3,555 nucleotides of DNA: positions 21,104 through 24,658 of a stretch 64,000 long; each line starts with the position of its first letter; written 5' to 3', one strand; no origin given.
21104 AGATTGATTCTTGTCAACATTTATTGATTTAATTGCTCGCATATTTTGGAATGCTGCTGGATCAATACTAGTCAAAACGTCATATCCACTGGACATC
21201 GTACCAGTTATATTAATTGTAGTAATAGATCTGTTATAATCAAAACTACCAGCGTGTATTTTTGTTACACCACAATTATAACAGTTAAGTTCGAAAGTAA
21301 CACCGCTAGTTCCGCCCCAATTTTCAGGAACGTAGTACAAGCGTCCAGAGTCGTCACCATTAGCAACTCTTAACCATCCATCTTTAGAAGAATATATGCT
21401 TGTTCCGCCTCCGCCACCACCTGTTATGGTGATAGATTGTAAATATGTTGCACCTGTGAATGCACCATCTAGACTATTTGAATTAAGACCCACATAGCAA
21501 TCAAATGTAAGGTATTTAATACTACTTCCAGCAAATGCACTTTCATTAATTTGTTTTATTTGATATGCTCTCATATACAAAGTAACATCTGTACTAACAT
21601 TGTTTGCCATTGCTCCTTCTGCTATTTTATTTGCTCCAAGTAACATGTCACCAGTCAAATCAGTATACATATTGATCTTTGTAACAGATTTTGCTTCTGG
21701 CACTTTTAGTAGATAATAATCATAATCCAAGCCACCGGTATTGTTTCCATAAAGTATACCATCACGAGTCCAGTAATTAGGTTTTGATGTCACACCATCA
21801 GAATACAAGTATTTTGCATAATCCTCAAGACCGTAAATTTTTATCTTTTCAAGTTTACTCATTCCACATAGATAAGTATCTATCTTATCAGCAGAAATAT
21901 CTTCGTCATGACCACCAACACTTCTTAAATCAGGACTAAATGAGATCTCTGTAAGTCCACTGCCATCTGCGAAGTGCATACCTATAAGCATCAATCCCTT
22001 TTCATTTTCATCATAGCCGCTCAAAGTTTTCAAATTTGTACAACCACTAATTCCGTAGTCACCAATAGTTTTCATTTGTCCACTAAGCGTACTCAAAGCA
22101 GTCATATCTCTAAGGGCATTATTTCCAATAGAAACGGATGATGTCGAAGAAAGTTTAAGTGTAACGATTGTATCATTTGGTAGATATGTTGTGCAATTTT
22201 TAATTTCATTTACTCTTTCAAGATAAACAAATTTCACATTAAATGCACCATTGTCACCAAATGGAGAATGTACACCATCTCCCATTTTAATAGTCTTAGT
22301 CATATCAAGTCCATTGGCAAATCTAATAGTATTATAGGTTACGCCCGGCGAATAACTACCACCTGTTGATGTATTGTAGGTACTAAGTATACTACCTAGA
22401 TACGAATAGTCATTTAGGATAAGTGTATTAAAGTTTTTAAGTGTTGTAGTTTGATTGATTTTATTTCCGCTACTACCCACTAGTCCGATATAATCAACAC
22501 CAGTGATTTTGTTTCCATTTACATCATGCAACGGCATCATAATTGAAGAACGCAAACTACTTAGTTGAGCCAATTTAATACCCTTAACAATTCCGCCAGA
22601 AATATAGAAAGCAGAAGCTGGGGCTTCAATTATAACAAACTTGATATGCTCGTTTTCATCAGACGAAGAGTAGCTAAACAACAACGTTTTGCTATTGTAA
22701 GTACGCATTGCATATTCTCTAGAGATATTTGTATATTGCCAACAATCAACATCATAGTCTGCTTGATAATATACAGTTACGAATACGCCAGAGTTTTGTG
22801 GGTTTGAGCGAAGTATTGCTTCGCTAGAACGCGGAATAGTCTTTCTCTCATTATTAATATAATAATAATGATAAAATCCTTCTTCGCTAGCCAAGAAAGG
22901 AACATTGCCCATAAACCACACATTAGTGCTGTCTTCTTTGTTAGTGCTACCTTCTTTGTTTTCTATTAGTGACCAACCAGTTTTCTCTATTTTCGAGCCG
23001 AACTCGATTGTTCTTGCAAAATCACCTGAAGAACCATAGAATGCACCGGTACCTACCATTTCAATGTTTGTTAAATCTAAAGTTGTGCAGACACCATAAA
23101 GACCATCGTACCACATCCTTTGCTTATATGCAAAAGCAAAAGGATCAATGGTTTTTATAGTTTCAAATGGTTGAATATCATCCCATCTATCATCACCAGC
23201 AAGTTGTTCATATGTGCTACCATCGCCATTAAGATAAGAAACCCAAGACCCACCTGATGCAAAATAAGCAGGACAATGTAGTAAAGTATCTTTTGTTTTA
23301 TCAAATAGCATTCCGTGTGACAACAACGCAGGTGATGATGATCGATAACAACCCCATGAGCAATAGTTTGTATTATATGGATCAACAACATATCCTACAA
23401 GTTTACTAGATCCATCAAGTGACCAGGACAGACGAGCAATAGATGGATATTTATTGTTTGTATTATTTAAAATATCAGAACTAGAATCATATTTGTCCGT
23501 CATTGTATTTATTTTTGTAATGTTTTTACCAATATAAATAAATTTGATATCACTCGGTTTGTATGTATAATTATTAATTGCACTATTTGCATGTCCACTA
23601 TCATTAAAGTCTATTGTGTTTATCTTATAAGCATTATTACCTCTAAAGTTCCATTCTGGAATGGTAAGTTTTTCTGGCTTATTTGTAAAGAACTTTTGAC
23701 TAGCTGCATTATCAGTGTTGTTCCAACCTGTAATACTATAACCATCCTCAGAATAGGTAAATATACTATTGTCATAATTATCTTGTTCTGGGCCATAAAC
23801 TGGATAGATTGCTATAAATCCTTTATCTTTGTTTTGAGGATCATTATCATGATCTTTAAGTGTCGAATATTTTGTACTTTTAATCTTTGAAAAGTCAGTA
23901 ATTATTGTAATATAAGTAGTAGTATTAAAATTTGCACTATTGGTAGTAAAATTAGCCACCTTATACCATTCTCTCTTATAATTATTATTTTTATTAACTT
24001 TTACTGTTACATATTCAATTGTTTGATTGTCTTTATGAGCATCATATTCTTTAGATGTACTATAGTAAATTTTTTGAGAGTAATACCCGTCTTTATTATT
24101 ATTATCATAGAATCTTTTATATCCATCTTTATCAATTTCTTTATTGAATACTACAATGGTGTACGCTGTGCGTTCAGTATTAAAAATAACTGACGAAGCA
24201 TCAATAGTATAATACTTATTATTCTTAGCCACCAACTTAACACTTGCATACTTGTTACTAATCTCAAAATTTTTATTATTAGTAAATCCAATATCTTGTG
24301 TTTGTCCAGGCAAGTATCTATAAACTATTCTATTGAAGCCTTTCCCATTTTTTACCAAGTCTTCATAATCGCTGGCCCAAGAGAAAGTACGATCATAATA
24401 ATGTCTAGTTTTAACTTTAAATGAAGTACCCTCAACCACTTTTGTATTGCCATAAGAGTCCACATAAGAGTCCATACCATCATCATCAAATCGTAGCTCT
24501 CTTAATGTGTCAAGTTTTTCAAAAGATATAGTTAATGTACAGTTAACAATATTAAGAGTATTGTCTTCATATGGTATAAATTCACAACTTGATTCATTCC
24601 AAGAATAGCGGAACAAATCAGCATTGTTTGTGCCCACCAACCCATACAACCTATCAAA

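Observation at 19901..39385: A single 19.5-kb ORF encodes a 6,494-aa membrane-anchored repeat protein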

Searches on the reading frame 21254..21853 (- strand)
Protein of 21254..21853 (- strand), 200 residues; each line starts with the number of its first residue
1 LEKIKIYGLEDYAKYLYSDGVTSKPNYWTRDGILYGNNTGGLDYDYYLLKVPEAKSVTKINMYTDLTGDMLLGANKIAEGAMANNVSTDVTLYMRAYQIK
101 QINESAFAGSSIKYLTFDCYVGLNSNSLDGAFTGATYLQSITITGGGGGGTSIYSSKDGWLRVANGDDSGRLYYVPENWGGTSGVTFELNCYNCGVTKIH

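Call 57: search_protein_families(library=pfam, proteins=[window:21254-21853:-], max_evalue=1)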
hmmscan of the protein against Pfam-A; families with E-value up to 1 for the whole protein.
window:21254-21853:- (200 aa): 1 family
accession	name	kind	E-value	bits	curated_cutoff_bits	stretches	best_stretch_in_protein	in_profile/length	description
PF13306.12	LRR_5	-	0.04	14.2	27.7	1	98-144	44-87/127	BspA type Leucine rich repeat region (6 copies)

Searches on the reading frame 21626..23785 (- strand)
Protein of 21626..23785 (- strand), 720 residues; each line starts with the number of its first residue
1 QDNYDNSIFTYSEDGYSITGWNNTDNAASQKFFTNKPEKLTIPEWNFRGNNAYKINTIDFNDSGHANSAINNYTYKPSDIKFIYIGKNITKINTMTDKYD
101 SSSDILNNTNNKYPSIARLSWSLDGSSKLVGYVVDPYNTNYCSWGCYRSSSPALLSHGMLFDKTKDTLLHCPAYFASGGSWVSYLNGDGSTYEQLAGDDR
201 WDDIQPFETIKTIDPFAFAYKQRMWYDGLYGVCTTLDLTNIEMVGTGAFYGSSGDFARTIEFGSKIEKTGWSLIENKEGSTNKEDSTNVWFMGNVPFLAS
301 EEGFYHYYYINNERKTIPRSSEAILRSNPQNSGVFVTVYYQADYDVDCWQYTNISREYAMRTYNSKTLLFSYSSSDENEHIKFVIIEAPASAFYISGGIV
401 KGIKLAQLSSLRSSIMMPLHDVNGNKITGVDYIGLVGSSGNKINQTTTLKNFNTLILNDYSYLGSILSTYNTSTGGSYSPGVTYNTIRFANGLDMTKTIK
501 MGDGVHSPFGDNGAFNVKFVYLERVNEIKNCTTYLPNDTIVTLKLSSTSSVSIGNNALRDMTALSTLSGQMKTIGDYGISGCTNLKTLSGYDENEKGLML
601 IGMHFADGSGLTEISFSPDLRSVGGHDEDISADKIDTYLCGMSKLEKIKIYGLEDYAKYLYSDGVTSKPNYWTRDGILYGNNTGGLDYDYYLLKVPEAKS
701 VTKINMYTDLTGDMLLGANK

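Call 6: search_protein_families(library=pfam, proteins=[window:21626-23785:-], max_evalue=1)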
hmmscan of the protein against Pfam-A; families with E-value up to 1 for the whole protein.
window:21626-23785:- (720 aa): 1 family
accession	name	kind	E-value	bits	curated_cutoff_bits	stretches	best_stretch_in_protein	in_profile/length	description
PF13306.12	LRR_5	-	0.00012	22.4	27.7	1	549-624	21-94/127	BspA type Leucine rich repeat region (6 copies)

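Call 7: search_protein_families(library=ncbifam, proteins=[window:21626-23785:-], max_evalue=1)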
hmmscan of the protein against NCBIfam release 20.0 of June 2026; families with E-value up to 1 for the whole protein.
window:21626-23785:- (720 aa): 0 families

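Call 97: search_protein_families(library=phrogs, proteins=[window:21626-23785:-], max_evalue=0.01)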
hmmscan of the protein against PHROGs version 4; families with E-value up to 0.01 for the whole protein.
window:21626-23785:- (720 aa): 0 families

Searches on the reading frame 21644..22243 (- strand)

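Call 57: search_protein_families(library=pfam, proteins=[window:21644-22243:-], max_evalue=1)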
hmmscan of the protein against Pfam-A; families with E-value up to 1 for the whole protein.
window:21644-22243:- (200 aa): 1 family
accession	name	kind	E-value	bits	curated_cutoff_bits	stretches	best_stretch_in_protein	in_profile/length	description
PF13306.12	LRR_5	-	0.003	17.9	27.7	1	30-110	17-94/127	BspA type Leucine rich repeat region (6 copies)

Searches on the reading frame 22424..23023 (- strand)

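Call 57: search_protein_families(library=pfam, proteins=[window:22424-23023:-], max_evalue=1)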
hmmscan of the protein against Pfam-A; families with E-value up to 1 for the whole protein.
window:22424-23023:- (200 aa): 1 family
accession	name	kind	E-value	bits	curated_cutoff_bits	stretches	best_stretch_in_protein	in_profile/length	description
PF14793.11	DUF4478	-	0.17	12.3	25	1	123-161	66-103/109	Pyrimidine/purine nucleotide 5'-monophosphate nucleosidases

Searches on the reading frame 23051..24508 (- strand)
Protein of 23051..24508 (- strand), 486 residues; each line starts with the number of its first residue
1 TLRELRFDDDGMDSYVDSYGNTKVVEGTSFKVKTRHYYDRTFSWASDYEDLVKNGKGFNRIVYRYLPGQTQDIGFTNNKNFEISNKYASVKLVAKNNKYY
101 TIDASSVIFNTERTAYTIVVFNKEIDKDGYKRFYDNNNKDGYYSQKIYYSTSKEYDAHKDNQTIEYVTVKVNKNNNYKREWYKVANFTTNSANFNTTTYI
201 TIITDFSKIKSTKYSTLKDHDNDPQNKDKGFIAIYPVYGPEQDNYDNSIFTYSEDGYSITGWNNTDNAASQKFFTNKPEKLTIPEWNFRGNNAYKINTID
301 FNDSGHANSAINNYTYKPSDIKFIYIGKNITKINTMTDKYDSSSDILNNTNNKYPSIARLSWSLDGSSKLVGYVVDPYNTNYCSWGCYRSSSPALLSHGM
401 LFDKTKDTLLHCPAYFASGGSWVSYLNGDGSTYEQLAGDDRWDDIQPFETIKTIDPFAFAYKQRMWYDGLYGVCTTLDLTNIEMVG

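Call 81: find_homologous_proteins(query=A2, max_evalue=0.001)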
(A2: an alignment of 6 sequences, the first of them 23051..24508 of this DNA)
Query A2 (6 sequences): 5623 candidates shared short words with the query, none scored E <= 0.001.

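Call 96: search_solved_structures(query=A2, max_evalue=1)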
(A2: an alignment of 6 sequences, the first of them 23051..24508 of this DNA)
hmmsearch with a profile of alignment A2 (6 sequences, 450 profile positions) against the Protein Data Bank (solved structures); distinct sequences matched with E-value up to 1: 0.
